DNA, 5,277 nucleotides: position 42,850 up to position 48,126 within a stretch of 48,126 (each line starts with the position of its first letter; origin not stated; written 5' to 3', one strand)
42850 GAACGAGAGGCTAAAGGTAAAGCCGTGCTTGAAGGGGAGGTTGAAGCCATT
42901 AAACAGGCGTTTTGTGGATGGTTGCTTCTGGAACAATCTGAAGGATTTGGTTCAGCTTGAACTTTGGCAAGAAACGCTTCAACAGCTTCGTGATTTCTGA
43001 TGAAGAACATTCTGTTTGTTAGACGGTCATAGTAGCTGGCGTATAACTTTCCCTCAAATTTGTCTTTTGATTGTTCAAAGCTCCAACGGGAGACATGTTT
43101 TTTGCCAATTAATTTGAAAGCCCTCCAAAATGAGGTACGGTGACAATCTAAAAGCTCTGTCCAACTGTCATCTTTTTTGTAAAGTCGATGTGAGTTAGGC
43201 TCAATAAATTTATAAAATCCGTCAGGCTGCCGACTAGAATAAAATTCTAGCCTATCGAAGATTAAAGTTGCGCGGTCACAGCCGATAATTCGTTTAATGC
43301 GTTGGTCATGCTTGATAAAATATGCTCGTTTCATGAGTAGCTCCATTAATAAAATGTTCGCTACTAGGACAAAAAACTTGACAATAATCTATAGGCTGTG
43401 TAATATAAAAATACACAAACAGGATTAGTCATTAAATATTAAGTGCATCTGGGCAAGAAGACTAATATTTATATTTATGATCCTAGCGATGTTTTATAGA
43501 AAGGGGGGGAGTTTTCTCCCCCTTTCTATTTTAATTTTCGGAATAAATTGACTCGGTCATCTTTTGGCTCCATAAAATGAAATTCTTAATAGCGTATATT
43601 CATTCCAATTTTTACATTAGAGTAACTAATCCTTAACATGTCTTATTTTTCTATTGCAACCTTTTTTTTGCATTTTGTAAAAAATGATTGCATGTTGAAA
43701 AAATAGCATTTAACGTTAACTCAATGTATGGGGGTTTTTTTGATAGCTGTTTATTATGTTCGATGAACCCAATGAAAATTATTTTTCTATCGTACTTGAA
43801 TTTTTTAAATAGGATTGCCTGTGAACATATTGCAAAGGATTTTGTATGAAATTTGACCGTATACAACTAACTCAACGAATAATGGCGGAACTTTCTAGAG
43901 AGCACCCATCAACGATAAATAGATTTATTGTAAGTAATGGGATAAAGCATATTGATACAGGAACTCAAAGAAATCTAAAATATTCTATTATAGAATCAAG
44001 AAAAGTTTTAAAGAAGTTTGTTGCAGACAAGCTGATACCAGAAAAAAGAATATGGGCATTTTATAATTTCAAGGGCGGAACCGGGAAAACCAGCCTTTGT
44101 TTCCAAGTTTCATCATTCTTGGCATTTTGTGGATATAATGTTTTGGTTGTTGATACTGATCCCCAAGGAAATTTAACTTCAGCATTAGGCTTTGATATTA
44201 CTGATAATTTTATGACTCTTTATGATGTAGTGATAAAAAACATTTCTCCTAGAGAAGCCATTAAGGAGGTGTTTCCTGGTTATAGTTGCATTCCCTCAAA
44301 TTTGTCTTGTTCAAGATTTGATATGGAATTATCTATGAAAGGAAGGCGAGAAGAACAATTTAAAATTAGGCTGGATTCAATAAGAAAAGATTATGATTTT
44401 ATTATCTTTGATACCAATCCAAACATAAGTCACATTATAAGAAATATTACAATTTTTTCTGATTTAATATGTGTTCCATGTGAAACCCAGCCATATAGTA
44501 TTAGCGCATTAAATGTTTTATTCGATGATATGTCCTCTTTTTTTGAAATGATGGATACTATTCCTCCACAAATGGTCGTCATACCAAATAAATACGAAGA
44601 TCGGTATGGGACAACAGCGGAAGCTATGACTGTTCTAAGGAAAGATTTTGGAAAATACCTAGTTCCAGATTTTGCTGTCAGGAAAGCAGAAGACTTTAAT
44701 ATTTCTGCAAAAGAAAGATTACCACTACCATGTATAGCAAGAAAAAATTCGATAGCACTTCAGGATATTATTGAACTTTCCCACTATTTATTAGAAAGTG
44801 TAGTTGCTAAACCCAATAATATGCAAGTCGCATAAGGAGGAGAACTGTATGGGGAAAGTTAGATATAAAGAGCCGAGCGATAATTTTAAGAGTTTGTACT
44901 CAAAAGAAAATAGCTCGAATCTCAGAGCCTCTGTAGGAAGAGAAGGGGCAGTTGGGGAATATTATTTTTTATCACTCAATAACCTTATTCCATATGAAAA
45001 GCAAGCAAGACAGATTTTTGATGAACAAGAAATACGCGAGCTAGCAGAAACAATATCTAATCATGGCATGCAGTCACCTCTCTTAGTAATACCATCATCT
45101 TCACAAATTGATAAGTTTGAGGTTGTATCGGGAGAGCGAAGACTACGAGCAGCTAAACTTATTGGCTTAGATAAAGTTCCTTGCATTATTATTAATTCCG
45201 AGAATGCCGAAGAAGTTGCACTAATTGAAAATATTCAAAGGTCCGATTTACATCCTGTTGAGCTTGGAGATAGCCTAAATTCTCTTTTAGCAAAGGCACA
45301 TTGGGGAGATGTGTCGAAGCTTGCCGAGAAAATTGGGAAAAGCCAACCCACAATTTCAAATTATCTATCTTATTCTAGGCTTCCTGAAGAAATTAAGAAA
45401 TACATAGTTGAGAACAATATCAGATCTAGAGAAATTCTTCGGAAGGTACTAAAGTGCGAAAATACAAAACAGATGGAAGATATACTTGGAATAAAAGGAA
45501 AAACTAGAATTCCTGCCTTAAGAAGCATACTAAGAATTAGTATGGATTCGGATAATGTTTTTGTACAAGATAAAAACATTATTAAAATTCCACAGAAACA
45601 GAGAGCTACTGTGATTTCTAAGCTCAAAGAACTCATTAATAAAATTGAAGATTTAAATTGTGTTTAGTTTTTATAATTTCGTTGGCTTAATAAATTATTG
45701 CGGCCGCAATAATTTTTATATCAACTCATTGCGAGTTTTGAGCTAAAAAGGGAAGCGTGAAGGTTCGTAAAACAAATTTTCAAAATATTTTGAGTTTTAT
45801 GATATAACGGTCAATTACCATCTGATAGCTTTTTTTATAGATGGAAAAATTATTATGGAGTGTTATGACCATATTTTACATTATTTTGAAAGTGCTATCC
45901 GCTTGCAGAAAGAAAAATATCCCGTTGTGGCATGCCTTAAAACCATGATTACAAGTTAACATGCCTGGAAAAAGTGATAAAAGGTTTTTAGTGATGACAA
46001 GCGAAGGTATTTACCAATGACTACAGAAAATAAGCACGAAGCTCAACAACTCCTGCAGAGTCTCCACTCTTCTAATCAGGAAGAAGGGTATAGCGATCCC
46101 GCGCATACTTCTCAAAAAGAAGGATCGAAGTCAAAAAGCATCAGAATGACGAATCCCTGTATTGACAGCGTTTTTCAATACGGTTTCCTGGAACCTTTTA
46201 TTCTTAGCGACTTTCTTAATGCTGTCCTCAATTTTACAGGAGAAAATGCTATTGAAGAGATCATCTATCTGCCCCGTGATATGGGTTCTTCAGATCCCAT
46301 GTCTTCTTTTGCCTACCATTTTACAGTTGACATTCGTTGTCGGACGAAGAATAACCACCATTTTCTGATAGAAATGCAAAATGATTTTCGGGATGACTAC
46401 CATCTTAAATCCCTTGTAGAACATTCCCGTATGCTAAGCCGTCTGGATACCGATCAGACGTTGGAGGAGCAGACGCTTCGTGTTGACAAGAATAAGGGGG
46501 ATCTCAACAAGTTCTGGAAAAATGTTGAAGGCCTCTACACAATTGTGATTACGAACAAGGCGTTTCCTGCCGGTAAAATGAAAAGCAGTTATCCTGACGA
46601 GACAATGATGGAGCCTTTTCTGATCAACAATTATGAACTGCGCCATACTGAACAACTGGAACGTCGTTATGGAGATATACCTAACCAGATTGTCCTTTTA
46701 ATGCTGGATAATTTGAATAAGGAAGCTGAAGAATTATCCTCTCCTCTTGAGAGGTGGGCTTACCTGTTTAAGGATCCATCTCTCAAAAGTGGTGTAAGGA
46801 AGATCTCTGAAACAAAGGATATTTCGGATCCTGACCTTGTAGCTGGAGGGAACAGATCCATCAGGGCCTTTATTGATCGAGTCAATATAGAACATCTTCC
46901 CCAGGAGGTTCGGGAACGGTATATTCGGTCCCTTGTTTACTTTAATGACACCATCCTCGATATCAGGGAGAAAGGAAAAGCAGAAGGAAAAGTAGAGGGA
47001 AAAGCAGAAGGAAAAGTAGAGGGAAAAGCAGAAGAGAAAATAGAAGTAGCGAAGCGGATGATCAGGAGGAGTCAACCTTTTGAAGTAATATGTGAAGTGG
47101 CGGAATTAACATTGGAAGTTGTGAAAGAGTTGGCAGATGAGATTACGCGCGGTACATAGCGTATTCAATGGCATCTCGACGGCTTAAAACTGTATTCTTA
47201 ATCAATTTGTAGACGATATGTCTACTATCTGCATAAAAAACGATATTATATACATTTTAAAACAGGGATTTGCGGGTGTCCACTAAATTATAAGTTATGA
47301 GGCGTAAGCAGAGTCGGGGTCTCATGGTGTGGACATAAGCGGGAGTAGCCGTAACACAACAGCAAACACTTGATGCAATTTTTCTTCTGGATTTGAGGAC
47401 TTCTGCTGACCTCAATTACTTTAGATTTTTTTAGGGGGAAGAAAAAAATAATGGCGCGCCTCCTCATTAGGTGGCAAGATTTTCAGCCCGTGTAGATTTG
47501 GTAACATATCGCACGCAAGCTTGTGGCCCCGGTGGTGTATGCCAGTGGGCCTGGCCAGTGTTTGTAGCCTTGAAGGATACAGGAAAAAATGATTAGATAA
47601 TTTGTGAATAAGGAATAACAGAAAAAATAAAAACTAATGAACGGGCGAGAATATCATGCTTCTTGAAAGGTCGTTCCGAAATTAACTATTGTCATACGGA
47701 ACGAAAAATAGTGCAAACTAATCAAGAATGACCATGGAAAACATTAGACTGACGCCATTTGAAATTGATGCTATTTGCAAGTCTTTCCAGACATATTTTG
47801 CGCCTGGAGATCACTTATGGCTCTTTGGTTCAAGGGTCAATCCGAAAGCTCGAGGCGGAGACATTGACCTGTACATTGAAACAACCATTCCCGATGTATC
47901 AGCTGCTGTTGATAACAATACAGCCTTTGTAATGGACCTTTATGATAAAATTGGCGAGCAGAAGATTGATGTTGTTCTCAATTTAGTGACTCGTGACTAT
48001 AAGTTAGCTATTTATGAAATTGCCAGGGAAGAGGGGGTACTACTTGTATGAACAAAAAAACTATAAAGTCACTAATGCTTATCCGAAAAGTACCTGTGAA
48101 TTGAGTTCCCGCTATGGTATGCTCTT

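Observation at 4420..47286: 106-bp res-like inverted repeats bracket the whole 42.9-kb transfer/replication/partition block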

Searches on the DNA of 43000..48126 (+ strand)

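Call 7: search_dna_similar(query=window:43000-48126:+, collection=plasmids, mode=near, max_rows=25)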
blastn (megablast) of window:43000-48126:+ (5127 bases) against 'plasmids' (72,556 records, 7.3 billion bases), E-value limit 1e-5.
No match.

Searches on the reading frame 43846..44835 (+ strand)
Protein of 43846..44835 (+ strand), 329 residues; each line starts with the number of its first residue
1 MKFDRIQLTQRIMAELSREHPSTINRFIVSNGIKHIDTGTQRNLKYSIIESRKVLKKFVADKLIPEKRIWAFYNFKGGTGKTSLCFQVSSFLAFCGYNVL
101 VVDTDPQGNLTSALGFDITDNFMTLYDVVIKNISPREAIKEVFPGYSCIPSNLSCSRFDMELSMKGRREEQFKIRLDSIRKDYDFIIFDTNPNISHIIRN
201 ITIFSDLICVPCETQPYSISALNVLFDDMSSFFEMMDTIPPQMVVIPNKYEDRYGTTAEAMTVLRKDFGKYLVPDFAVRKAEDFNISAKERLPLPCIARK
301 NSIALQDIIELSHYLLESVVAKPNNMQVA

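Call 9: search_protein_families(library=pfam, proteins=[window:43846-44835:+])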
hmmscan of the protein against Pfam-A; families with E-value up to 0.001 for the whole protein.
window:43846-44835:+ (329 aa): 5 families
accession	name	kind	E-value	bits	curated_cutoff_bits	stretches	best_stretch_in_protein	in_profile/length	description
PF13614.12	AAA_31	-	7.4e-38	130.7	27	1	68-232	2-167/177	AAA domain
PF01656.29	CbiA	-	4.9e-14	52.8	25.4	1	71-285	2-116/125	CobQ/CobB/MinD/ParA nucleotide binding domain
PF02374.21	ArsA_ATPase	-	2.5e-06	27.4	24.3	1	71-192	4-134/305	Anion-transporting ATPase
PF09140.17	MipZ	-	6e-05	22.9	20.7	0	72-212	5-129/262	ATPase MipZ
PF06564.18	CBP_BcsQ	-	6.4e-05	23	21.3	1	75-207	9-140/234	Cellulose biosynthesis protein BcsQ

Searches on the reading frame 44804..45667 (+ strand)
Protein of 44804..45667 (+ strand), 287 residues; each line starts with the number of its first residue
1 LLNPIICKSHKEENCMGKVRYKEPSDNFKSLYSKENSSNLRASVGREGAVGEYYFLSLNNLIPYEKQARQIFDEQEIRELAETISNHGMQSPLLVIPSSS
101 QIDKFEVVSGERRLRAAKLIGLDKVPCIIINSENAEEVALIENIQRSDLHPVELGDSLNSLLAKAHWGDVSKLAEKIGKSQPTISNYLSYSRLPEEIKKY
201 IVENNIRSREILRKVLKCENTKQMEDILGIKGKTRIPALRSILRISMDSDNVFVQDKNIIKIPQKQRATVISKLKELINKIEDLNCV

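Call 9: search_protein_families(library=pfam, proteins=[window:44804-45667:+])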
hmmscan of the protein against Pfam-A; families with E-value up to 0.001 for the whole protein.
window:44804-45667:+ (287 aa): 2 families
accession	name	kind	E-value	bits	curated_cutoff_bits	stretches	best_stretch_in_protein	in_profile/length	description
PF02195.25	ParB_N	-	3.4e-20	72.3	26.3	1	55-145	5-95/95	ParB N-terminal domain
PF17762.8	HTH_ParB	-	1.4e-10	41.6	22.6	1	148-227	2-79/102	ParB HTH domain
